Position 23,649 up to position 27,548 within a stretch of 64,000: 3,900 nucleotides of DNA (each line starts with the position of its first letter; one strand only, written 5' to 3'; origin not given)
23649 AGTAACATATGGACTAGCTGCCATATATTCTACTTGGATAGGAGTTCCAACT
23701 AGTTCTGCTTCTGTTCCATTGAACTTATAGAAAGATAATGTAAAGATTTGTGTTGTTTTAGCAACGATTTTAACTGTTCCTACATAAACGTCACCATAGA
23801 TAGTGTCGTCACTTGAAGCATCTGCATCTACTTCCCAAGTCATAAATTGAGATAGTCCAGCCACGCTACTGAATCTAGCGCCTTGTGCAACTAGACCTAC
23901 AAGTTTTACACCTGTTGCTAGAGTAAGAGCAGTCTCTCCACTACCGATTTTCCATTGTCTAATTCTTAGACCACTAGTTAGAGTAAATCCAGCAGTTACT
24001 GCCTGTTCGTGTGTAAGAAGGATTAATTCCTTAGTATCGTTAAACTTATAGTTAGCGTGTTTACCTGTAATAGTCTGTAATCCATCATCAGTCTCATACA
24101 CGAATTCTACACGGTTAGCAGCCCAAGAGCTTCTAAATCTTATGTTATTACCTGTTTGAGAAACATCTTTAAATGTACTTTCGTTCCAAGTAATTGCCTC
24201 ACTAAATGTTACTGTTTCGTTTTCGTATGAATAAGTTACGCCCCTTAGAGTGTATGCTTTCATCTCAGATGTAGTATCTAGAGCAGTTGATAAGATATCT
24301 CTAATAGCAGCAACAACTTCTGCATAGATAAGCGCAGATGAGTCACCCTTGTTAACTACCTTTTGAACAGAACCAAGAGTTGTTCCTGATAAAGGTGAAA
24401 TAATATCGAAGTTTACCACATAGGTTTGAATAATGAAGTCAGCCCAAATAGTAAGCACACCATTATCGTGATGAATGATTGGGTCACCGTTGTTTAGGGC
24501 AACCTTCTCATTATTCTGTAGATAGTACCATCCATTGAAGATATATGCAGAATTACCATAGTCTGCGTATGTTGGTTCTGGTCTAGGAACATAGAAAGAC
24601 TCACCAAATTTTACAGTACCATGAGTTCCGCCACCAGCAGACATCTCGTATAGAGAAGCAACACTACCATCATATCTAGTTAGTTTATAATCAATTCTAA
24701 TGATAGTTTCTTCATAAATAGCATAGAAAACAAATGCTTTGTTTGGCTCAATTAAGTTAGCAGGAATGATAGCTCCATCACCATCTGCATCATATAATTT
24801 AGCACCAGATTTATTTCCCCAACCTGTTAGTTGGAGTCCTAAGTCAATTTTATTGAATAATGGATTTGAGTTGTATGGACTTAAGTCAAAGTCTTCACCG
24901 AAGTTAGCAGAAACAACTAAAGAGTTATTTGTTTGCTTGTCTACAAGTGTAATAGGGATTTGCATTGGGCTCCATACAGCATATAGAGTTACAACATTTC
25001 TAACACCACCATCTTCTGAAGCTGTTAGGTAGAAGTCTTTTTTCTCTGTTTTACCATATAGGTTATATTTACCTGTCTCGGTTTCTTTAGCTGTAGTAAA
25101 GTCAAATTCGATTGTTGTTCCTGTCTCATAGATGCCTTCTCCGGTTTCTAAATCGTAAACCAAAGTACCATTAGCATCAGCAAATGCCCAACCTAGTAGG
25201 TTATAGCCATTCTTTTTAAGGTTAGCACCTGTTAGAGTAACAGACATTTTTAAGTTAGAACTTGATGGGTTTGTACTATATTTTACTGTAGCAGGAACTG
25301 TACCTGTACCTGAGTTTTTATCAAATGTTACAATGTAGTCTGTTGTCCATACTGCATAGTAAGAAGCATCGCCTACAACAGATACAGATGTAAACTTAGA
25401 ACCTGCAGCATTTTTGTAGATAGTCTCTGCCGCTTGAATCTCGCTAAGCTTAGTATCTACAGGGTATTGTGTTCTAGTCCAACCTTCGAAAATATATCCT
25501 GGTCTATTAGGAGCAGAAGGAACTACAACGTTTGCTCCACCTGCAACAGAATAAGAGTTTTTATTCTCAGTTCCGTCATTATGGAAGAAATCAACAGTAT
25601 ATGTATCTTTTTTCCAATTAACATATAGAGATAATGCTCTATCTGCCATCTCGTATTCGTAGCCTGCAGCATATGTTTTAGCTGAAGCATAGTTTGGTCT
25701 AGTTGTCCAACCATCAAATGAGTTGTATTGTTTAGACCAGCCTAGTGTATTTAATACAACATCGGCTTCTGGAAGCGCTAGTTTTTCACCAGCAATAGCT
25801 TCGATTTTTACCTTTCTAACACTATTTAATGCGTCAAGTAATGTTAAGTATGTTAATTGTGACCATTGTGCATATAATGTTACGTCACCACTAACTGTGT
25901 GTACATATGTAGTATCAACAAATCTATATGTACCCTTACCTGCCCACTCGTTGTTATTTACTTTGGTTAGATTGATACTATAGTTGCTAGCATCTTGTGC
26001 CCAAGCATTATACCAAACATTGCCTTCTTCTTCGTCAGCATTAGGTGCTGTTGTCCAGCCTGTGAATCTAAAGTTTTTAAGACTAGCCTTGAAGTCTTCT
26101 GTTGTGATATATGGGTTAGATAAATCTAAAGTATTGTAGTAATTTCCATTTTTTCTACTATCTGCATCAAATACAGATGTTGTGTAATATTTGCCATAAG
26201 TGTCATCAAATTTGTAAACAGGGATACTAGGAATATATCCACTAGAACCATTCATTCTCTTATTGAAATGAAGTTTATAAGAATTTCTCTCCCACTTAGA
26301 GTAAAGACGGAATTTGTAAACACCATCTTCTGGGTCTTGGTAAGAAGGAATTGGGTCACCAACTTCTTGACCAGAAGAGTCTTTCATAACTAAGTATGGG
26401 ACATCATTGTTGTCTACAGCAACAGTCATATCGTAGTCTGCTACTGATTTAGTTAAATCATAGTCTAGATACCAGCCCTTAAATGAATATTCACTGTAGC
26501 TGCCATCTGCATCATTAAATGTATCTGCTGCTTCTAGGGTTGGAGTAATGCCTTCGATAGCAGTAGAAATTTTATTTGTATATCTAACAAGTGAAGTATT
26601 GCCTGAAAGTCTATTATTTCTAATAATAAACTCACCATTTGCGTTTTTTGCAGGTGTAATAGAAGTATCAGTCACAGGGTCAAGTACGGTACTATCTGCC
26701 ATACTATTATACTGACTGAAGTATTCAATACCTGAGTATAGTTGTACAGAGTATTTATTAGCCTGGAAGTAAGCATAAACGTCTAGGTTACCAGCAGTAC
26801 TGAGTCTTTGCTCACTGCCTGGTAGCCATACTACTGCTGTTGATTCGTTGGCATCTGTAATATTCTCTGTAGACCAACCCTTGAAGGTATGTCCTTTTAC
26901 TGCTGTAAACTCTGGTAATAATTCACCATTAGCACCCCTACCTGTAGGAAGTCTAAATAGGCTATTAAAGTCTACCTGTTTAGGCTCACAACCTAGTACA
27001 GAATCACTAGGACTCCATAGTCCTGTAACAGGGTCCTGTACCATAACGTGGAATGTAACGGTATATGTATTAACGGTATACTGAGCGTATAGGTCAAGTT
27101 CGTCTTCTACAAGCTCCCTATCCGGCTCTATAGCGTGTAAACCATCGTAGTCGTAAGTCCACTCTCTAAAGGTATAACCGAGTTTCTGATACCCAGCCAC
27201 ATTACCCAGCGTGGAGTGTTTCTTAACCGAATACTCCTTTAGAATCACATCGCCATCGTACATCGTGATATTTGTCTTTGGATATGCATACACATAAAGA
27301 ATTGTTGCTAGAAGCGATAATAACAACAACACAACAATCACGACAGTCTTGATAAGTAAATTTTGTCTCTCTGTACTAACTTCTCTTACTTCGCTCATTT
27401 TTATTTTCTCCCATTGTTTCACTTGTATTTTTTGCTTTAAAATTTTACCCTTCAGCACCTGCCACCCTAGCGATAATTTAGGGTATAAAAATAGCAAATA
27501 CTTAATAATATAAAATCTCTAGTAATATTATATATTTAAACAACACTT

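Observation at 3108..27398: An 8,096-aa single-ORF surface filament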

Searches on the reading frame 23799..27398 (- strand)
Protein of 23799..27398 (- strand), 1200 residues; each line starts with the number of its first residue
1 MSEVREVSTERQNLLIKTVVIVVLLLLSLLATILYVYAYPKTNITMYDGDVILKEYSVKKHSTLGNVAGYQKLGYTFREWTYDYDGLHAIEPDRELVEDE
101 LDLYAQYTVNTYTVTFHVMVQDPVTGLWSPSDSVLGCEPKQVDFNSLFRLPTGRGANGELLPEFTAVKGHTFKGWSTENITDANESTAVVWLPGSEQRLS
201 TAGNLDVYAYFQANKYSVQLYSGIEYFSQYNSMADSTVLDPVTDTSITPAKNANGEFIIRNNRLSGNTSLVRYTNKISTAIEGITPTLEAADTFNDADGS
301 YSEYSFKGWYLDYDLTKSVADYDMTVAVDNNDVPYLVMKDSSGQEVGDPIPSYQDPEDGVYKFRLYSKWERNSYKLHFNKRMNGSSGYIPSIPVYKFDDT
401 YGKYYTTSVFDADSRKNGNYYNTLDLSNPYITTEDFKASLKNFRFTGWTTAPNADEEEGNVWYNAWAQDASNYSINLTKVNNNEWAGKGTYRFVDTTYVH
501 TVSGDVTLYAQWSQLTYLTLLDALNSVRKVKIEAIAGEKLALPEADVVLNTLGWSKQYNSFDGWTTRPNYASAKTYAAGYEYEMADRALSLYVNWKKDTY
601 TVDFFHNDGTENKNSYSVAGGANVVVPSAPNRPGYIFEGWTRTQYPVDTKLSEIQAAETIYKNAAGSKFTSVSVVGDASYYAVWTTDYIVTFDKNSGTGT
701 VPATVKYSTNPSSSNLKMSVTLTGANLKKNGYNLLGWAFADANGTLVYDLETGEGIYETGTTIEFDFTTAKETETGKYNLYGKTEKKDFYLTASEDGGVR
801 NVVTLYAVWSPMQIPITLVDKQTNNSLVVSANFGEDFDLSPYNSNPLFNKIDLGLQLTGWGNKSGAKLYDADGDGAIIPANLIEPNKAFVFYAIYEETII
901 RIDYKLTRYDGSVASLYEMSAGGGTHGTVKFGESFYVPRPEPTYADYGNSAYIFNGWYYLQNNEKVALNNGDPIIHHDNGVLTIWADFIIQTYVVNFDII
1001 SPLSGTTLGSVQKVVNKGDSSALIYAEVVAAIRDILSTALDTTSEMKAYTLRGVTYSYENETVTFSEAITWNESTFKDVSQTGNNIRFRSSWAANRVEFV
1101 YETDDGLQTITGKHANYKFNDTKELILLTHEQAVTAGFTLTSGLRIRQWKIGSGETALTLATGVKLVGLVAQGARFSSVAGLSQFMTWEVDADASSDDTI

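Call 17: find_related_loci(query=window:23799-27398:-, collection=genome_contigs, flank=3000)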
Query window:23799-27398:- (1200 aa) in genome_contigs; peptide patterns used: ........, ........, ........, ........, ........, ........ (x = any residue, [..] = any of these).
52 stretches matched a pattern; 5 encode a relative of the query (tblastn E <= 1e-3); 5 distinct loci.
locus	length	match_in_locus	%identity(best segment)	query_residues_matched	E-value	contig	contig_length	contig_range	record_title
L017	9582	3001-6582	66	1-1197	0e+0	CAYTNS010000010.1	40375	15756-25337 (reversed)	MAG TPA_asm: uncultured Christensenella sp. isolate SRP225648_co1_562 genome assembly, contig: NODE_1828_length_40375_co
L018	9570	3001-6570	70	1-1196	0e+0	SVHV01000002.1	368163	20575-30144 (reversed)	MAG: Clostridiales bacterium isolate SIG393 NODE_139_length_368163_cov_7.596885, whole genome shotgun sequence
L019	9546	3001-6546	46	1-1188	0e+0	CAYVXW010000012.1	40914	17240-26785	MAG TPA_asm: uncultured Christensenella sp. isolate SRP225648_co1_932 genome assembly, contig: NODE_1771_length_40914_co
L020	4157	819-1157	28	599-715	1e-5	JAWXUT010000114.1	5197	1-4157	MAG: Bacillota bacterium isolate FM_56_G125_V NODE_3897_length_5198_cov_1.901123, whole genome shotgun sequence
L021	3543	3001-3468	28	492-661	1e-4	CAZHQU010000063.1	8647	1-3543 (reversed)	MAG TPA_asm: uncultured Coprobacillus sp. isolate SRP315200_co1_679 genome assembly, contig: NODE_18997_length_8647_cov_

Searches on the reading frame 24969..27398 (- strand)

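Call 20: search_protein_families(library=pfam, proteins=[window:24969-27398:-], max_evalue=10)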
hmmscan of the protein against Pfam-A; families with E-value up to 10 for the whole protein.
window:24969-27398:- (810 aa): 2 families
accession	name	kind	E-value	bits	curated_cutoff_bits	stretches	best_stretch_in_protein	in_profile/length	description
PF09479.16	Flg_new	-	4.6e-19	68.7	27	5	600-642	1-40/65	Listeria-Bacteroides repeat domain (List_Bact_rpt)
PF18998.6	Flg_new_2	-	0.093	13.2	23.6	2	609-654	11-54/73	Divergent InlB B-repeat domain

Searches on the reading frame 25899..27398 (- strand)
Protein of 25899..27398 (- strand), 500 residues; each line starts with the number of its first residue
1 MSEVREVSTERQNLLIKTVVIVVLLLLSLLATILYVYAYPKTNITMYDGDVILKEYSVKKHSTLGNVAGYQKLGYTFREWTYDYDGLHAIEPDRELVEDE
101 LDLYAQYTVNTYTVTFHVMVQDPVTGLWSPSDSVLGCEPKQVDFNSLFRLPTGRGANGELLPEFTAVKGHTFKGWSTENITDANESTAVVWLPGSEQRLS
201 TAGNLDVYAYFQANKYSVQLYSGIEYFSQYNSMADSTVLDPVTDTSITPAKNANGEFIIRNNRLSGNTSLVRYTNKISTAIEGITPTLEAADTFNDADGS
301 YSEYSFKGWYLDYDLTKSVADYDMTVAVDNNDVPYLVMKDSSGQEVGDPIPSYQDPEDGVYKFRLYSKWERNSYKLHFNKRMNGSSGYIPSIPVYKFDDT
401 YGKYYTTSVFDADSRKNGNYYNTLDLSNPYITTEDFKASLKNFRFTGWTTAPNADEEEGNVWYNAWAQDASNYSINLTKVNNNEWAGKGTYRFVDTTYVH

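Call 101: find_related_loci(query=window:25899-27398:-, collection=metagenome_contigs, flank=1000)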
Query window:25899-27398:- (500 aa) in metagenome_contigs; peptide patterns used: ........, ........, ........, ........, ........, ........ (x = any residue, [..] = any of these).
36 stretches matched a pattern; 2 encode a relative of the query (tblastn E <= 1e-3); 2 distinct loci.
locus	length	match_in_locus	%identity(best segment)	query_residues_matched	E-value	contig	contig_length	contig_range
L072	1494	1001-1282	29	72-189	1e-6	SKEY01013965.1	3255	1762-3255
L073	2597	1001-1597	28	48-181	2e-5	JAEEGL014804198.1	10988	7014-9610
